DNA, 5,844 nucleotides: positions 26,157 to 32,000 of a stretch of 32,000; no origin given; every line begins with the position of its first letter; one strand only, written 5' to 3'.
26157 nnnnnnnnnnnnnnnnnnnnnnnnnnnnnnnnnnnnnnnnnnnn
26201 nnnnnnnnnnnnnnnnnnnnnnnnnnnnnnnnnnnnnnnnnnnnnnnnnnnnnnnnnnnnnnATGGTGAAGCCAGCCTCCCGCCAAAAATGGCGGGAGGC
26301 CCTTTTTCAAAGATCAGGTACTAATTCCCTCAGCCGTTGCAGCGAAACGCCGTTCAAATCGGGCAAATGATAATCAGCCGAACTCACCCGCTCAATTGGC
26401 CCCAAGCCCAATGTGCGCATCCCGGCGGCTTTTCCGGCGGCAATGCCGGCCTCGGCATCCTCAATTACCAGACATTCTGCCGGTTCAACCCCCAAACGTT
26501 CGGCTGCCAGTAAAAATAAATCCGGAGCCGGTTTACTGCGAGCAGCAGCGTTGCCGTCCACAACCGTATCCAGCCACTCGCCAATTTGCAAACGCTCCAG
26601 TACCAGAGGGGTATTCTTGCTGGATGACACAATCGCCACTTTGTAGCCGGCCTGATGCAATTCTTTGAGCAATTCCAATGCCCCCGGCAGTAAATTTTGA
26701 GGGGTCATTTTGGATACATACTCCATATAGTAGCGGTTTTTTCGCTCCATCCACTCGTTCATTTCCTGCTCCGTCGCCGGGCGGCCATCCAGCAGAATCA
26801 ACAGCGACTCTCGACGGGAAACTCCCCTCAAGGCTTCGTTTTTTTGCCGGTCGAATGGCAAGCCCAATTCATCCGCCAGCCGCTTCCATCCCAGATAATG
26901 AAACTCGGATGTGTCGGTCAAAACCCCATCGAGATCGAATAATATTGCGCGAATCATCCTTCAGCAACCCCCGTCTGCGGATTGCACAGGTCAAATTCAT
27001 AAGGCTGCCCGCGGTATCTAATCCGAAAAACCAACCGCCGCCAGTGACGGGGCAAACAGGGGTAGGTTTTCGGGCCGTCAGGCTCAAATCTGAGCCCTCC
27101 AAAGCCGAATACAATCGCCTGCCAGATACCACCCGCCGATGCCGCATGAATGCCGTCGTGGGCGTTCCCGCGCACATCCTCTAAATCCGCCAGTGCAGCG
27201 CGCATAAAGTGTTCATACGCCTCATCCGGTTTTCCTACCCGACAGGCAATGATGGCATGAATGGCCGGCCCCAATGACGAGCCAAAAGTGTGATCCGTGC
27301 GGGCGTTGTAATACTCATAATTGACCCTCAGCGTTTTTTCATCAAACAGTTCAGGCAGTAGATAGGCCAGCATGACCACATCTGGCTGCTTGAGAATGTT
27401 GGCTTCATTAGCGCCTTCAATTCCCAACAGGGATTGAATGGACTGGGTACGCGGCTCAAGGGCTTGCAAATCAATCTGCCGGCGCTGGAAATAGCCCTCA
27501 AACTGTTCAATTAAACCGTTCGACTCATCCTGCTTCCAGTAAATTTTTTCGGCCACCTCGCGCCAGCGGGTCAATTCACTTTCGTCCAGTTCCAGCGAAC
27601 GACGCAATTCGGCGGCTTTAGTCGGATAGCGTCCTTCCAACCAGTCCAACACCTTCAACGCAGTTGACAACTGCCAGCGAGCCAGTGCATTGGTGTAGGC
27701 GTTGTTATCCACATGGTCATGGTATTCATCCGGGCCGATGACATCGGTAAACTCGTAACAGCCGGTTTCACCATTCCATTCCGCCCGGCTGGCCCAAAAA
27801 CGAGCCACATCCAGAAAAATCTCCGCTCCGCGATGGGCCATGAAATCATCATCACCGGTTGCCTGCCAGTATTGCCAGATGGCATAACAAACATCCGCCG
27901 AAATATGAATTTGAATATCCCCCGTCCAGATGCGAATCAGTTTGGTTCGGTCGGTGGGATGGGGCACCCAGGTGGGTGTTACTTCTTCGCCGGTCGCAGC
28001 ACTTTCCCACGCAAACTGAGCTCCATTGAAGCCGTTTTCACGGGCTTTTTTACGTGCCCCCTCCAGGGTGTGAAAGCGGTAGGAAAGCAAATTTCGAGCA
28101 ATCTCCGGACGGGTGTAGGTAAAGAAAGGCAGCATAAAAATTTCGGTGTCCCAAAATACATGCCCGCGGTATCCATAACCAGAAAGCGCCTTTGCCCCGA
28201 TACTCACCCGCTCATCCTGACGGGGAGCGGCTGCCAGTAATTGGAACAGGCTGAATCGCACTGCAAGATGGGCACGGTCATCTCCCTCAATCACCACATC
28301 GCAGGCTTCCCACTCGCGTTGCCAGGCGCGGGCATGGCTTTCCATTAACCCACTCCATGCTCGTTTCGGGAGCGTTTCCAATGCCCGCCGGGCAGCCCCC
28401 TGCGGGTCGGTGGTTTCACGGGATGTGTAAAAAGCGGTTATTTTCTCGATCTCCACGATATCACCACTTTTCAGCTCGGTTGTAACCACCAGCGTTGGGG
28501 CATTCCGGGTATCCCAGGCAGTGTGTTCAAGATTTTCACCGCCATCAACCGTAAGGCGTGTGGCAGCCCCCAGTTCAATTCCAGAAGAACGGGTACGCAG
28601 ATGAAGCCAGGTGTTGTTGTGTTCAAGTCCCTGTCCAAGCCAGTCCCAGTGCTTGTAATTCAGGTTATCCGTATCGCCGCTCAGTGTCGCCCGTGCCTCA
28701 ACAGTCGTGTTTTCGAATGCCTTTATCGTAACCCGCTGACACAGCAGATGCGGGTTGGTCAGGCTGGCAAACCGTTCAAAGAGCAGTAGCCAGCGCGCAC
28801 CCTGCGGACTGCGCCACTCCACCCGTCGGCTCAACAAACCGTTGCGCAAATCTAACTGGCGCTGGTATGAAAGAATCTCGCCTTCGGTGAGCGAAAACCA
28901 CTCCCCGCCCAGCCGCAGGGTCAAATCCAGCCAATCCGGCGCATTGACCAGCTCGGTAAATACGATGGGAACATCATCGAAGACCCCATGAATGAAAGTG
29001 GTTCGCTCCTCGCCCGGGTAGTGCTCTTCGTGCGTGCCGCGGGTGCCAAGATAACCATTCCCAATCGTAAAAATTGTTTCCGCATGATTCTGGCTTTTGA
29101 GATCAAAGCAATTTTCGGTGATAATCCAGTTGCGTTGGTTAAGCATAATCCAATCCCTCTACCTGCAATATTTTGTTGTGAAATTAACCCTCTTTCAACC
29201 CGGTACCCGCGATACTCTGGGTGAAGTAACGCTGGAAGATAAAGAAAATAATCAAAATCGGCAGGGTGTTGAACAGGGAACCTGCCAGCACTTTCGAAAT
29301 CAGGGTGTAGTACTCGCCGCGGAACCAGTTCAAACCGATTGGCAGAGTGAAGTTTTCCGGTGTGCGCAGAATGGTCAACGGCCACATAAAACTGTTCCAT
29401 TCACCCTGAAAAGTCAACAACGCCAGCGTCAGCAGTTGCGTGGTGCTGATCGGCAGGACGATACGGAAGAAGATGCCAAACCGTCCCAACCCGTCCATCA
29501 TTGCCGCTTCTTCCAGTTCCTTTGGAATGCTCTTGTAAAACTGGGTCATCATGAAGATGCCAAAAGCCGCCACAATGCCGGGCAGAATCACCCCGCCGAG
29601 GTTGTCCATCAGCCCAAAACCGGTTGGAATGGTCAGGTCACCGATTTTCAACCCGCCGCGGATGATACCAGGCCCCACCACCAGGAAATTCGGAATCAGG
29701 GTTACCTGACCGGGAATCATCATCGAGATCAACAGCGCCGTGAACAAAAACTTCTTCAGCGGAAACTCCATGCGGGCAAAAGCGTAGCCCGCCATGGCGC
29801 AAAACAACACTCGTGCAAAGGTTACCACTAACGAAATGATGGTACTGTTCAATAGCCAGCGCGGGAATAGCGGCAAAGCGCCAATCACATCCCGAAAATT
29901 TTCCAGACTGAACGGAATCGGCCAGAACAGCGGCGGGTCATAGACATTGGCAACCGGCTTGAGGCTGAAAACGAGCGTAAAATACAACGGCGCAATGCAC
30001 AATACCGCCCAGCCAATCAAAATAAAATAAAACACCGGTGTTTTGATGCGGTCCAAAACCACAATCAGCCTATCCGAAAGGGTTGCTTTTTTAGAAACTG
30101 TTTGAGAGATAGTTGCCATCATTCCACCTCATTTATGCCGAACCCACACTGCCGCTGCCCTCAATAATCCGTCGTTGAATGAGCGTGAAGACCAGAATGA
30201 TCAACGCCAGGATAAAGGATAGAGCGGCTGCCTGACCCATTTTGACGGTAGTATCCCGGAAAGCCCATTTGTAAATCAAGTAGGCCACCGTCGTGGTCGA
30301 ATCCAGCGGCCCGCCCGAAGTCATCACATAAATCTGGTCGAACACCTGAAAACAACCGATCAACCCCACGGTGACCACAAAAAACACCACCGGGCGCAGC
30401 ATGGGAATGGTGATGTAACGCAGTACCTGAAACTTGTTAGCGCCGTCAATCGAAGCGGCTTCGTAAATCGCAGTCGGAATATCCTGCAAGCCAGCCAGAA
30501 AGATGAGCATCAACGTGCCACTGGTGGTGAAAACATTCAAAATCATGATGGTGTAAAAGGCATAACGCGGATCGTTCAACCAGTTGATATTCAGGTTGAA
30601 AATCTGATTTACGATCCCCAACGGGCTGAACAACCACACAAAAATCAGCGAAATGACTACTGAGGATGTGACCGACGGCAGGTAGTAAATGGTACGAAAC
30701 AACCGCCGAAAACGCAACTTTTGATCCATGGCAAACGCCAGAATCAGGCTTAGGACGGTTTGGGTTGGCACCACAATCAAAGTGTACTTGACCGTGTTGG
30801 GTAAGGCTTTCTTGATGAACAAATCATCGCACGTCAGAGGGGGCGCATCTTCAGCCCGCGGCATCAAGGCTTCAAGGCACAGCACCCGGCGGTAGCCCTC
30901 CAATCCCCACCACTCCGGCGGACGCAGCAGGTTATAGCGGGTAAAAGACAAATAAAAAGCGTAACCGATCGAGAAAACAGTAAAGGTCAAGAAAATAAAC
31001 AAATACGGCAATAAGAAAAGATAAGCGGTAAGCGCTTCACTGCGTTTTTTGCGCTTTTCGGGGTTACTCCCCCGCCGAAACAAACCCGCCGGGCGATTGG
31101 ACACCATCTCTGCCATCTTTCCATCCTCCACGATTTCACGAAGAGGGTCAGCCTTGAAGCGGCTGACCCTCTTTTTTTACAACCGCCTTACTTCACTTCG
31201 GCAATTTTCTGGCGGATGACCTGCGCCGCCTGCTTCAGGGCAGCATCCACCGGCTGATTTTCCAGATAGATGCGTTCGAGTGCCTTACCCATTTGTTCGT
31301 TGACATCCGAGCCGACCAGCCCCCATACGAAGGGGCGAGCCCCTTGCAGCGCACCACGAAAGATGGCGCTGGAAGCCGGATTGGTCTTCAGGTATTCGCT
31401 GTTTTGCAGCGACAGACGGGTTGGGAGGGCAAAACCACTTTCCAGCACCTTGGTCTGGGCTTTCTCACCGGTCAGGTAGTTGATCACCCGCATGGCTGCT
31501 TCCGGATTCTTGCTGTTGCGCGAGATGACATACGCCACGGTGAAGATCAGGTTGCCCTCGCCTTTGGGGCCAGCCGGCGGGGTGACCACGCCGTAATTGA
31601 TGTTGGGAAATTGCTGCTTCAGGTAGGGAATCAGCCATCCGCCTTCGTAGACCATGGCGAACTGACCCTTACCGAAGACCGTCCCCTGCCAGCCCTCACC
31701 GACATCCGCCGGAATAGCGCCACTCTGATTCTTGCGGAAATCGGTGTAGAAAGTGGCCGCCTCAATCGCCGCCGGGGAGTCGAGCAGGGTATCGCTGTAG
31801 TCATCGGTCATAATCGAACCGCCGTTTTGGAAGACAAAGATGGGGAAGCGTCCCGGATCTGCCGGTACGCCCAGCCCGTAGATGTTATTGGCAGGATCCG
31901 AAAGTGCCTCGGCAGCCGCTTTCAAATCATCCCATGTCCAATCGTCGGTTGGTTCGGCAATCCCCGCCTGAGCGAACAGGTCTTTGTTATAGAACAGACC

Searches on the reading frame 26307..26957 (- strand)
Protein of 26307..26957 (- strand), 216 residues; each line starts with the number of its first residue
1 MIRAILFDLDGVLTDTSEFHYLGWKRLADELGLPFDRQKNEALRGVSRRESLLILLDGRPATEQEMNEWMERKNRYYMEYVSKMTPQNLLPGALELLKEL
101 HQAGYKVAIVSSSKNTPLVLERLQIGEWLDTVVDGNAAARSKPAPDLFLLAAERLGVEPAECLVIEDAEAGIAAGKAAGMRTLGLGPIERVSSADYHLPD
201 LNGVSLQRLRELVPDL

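Call 6: search_protein_families(library=pfam, proteins=[window:26307-26957:-], max_evalue=0.0001)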
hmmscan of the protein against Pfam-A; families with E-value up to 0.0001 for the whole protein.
window:26307-26957:- (216 aa): 4 families
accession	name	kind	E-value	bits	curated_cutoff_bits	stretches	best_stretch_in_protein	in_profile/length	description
PF13419.12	HAD_2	-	3e-31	109.3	23.8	1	5-184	1-177/178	Haloacid dehalogenase-like hydrolase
PF00702.32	Hydrolase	-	4.7e-31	109.1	26.4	1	2-179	1-191/191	haloacid dehalogenase-like hydrolase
PF12710.13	HAD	-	5.3e-09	37.2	27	1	5-144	1-150/189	haloacid dehalogenase-like hydrolase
PF13242.12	Hydrolase_like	-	4.9e-07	30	22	1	141-183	3-46/75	HAD-hyrolase-like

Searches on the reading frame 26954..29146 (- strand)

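Call 6: search_protein_families(library=pfam, proteins=[window:26954-29146:-], max_evalue=0.0001)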
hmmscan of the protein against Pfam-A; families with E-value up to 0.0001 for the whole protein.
window:26954-29146:- (730 aa): 3 families
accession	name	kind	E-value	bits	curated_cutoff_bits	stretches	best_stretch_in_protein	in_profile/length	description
PF03632.21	Glyco_hydro_65m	-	1.1e-122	410.1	27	1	297-676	1-371/371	Glycosyl hydrolase family 65 central catalytic domain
PF03636.21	Glyco_hydro_65N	-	2.4e-60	204.5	26.6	1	10-243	1-233/233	Glycosyl hydrolase family 65, N-terminal domain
PF03633.20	Glyco_hydro_65C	-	5.4e-05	23.3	22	0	690-719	6-35/62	Glycosyl hydrolase family 65, C-terminal domain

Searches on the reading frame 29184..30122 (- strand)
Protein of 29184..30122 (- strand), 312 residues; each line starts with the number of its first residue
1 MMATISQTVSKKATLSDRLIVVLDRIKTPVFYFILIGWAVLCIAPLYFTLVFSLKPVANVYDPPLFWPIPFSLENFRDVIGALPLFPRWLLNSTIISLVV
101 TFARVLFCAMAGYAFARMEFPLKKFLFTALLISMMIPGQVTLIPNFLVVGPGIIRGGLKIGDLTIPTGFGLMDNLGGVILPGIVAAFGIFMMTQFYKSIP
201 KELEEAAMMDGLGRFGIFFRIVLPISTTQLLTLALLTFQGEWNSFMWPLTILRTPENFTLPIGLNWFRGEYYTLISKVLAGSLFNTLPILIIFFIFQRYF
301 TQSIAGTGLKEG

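Call 68: search_protein_families(library=pfam, proteins=[window:29184-30122:-], max_evalue=0.01)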
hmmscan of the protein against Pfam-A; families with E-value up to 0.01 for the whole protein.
window:29184-30122:- (312 aa): 1 family
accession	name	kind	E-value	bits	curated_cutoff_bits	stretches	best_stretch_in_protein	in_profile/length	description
PF00528.27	BPD_transp_1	-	1.2e-14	54.9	26.4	1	111-304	4-182/184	Binding-protein-dependent transport system inner membrane component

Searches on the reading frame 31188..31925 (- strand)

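Call 68: search_protein_families(library=pfam, proteins=[window:31188-31925:-], max_evalue=0.01)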
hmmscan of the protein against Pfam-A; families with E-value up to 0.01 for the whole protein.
window:31188-31925:- (245 aa): 2 families
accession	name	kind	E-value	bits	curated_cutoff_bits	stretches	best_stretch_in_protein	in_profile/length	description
PF13416.11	SBP_bac_8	-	9.6e-14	52.3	27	1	21-184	129-276/279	Bacterial extracellular solute-binding protein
PF01547.30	SBP_bac_1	-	2.9e-11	44.4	26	1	29-157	167-306/307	Bacterial extracellular solute-binding protein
